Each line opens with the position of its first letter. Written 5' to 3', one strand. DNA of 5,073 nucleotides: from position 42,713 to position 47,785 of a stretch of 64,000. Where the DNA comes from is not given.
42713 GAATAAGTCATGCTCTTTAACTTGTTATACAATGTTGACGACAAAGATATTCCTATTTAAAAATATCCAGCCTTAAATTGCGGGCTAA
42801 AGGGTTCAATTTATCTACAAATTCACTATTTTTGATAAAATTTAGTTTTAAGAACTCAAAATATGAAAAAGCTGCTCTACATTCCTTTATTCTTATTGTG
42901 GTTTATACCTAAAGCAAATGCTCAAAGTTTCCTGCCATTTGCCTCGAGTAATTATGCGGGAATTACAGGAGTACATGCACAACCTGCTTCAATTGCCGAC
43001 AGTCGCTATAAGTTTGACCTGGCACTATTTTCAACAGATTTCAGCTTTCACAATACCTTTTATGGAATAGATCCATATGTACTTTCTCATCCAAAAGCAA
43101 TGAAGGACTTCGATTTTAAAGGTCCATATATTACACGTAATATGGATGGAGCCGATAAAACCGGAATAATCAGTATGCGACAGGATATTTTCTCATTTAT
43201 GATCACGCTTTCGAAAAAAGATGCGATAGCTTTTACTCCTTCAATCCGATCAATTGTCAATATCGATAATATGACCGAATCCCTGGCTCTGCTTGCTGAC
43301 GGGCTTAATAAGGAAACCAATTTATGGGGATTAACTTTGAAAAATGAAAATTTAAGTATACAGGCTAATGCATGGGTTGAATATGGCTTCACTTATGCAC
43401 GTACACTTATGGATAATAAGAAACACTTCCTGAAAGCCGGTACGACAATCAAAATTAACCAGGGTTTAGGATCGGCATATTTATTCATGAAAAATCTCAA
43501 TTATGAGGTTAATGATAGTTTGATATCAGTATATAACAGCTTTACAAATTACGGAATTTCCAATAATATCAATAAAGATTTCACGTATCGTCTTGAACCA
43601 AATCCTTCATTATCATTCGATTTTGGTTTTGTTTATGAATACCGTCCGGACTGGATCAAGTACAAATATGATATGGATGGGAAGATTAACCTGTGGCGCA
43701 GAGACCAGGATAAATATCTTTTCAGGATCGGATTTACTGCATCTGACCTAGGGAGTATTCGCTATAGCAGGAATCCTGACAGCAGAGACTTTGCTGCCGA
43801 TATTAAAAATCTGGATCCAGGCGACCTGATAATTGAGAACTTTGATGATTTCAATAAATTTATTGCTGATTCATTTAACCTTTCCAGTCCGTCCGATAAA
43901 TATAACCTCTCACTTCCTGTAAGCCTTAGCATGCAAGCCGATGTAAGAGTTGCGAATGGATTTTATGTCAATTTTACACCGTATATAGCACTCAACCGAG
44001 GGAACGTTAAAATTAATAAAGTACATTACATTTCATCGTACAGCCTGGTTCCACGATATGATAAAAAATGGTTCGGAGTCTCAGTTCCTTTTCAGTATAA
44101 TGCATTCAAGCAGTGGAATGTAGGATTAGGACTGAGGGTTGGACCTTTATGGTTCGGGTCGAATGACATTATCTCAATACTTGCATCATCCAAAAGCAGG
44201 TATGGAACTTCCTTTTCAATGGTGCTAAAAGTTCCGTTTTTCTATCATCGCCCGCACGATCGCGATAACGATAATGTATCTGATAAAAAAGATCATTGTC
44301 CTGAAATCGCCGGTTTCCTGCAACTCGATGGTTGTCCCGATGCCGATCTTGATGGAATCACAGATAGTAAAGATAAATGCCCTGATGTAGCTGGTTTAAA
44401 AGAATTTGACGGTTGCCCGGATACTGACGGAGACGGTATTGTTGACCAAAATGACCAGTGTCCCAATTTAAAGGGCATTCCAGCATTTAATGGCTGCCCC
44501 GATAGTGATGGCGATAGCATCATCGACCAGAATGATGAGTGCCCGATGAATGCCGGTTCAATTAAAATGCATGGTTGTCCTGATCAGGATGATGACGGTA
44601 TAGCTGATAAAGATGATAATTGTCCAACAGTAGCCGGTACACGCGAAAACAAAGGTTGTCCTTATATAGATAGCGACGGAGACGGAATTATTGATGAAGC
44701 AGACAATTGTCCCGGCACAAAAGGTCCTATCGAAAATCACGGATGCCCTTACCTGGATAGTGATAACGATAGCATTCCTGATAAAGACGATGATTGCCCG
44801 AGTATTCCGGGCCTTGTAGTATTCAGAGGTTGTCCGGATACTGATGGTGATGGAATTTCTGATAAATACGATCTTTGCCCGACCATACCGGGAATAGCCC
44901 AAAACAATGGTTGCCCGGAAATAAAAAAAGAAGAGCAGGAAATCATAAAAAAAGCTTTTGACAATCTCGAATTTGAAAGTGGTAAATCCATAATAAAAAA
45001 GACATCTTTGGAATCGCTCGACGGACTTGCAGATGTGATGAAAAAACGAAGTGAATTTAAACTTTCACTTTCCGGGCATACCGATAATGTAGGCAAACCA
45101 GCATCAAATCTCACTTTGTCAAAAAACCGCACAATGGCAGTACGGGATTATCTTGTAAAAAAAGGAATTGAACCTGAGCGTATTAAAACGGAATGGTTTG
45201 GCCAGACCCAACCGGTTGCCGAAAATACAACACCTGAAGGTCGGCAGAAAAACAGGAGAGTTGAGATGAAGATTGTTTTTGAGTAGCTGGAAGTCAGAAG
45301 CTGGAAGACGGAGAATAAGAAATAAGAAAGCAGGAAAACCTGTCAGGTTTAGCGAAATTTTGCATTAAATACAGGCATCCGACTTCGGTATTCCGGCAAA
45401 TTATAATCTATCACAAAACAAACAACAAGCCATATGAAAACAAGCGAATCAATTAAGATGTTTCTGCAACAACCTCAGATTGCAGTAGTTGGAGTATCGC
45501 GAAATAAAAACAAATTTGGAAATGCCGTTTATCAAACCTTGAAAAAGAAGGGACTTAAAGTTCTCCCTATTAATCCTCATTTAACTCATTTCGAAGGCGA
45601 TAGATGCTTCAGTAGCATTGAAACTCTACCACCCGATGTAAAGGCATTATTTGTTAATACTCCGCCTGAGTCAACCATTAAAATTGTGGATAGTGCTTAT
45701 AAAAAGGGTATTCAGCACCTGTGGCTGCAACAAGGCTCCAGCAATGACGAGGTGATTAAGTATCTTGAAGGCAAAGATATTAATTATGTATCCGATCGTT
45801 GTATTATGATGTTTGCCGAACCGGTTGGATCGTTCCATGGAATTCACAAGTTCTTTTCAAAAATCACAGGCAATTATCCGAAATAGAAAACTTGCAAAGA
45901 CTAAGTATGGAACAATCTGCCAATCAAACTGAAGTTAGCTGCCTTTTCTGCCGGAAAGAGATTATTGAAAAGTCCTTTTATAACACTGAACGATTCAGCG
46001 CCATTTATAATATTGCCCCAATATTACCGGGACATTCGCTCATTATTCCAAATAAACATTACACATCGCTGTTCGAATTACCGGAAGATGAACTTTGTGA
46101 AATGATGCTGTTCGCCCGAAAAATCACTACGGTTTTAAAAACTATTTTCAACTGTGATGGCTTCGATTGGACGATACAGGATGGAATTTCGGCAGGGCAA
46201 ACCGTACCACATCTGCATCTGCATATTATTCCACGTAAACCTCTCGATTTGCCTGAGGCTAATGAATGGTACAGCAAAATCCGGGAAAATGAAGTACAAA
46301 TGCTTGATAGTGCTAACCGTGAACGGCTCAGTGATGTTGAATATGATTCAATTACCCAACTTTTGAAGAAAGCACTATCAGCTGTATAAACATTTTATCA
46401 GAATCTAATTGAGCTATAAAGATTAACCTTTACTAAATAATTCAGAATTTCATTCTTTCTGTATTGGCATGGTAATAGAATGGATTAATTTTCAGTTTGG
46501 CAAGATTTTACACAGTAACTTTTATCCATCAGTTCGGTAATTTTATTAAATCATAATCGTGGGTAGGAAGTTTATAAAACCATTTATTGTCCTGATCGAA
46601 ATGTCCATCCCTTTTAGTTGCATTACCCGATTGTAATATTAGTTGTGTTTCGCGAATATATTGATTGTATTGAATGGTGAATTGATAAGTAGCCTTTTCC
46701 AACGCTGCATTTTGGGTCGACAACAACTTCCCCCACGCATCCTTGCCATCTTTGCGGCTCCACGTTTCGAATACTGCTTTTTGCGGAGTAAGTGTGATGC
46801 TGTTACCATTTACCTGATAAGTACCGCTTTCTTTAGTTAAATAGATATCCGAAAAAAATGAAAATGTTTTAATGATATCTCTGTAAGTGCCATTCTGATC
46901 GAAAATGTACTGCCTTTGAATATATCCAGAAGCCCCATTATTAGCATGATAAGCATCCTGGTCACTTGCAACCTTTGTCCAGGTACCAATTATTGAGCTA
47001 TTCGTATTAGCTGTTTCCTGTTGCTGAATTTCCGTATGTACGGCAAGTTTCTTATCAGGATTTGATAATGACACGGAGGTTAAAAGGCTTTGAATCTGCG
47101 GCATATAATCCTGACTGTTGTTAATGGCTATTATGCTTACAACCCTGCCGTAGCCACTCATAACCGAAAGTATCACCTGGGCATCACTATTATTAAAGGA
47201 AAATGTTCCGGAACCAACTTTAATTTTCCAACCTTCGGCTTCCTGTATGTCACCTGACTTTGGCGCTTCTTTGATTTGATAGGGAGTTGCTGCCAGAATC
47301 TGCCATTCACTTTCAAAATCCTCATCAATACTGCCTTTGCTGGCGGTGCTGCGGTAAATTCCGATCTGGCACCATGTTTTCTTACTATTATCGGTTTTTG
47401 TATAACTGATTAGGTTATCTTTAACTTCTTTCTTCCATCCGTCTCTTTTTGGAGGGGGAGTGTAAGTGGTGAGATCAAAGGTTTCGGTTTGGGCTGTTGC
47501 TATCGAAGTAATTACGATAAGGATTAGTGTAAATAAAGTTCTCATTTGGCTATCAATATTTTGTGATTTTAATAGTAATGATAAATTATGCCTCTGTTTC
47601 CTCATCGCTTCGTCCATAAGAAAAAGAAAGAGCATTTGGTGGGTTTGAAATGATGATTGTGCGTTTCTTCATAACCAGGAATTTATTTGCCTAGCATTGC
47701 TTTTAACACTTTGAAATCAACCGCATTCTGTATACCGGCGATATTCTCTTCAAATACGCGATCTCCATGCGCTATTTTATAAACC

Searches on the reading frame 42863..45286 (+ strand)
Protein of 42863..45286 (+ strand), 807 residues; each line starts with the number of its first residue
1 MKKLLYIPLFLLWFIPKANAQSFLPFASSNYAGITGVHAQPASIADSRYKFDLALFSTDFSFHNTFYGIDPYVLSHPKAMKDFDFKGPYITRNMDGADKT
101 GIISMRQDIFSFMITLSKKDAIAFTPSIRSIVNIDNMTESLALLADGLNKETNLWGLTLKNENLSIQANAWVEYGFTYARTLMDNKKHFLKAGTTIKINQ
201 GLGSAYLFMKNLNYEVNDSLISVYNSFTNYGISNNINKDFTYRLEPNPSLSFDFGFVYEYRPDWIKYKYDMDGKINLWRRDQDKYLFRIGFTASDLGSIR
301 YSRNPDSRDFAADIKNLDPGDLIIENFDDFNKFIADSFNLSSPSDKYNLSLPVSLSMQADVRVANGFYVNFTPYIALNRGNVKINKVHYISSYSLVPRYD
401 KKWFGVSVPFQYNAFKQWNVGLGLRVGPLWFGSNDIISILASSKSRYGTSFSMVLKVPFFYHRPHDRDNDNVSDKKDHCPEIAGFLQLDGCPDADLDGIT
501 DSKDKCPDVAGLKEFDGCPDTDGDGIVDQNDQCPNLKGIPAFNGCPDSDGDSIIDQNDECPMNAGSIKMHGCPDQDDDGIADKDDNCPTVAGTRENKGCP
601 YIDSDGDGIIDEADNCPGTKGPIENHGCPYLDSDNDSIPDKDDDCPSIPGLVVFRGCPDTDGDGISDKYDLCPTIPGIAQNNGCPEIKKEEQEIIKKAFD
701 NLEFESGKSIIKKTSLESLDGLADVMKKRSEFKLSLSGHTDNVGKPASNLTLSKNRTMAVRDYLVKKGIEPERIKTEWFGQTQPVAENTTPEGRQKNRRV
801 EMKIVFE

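Call 56: search_protein_families(library=pfam, max_evalue=0.0001, proteins=[window:42863-45286:+])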
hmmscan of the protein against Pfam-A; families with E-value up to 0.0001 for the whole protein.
window:42863-45286:+ (807 aa): 4 families
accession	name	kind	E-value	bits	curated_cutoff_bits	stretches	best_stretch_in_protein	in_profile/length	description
PF18990.6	DUF5723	-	2.9e-33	116.5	26.8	1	41-433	1-375/376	Family of unknown function (DUF5723)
PF00691.25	OmpA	-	9.2e-23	80.9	27.2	1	704-798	2-98/98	OmpA family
PF02412.23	TSP_3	-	2.5e-20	72.3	25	0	659-680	15-36/36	Thrombospondin type 3 repeat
PF05359.17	DUF748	-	3.5e-05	22.5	50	0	698-742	877-921/1037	Domain of Unknown Function (DUF748)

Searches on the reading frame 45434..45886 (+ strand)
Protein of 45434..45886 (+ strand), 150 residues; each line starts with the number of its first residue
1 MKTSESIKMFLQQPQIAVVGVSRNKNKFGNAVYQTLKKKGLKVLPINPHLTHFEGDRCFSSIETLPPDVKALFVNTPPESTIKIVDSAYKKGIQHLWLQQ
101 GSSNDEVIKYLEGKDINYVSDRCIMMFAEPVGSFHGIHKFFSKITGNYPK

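Call 56: search_protein_families(library=pfam, max_evalue=0.0001, proteins=[window:45434-45886:+])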
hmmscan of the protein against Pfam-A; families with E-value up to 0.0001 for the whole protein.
window:45434-45886:+ (150 aa): 1 family
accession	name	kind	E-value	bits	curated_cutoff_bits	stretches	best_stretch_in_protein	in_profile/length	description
PF13380.12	CoA_binding_2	-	4.1e-30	105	22.8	1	15-126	2-113/116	CoA binding domain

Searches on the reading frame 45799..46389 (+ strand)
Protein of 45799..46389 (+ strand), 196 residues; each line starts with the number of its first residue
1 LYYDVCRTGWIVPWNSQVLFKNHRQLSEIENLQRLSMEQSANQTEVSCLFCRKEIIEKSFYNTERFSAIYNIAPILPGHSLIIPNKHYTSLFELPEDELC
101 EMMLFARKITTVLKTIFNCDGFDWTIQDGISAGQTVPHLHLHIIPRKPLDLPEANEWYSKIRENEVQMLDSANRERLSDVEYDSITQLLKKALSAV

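Call 56: search_protein_families(library=pfam, max_evalue=0.0001, proteins=[window:45799-46389:+])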
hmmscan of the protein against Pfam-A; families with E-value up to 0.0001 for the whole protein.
window:45799-46389:+ (196 aa): 2 families
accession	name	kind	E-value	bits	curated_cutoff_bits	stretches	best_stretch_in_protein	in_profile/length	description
PF01230.28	HIT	-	7.9e-27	94.2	21.5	1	53-148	2-97/98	HIT domain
PF11969.13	DcpS_C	-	4e-09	37.4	24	1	48-145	2-101/114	Scavenger mRNA decapping enzyme C-term binding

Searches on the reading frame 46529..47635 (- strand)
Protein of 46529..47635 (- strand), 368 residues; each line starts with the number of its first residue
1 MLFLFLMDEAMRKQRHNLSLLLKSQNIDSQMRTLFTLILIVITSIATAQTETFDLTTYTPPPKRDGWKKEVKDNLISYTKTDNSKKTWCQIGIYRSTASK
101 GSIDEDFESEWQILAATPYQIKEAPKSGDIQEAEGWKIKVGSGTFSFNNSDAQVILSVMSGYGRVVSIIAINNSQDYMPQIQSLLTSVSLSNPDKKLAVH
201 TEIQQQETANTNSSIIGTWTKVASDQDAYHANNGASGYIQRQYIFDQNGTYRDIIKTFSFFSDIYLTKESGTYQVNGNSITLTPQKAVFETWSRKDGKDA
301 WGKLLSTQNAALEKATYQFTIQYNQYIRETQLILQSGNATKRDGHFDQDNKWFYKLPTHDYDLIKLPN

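Call 3: search_protein_families(library=pfam, proteins=[window:46529-47635:-], max_evalue=1)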
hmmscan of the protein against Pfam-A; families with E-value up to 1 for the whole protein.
window:46529-47635:- (368 aa): 2 families
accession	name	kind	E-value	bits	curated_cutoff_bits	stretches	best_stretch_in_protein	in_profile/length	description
PF13648.12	Lipocalin_4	-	7.4e-05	24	22.4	1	215-287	1-72/89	Lipocalin-like domain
PF19804.4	DUF6287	-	0.071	12.8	26.3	0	212-220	13-21/34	Domain of unknown function (DUF6287)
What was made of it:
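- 46529..47542 (-): C0: exported protein of about 337 aa with an unknown N-terminal domain and a C-terminal lipocalin-like domain. Call 3 (Lipocalin_4, 24 bits).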

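Call 35: search_protein_families(library=padloc, max_evalue=0.01, proteins=[window:46529-47542:-])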
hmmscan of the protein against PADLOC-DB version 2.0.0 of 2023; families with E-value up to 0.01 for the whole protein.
window:46529-47542:- (337 aa): 0 families

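Call 36: search_protein_families(library=phrogs, max_evalue=0.01, proteins=[window:46529-47542:-])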
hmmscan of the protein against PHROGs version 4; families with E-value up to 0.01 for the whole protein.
window:46529-47542:- (337 aa): 0 families

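Call 46: search_solved_structures(query=A4, max_evalue=1)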
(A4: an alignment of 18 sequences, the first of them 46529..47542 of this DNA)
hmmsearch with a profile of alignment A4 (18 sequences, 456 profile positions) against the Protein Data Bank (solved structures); distinct sequences matched with E-value up to 1: 0.

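Call 59: search_protein_families(library=ncbifam, max_evalue=0.01, proteins=[window:46529-47542:-])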
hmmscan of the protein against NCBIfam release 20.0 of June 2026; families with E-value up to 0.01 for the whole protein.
window:46529-47542:- (337 aa): 0 families
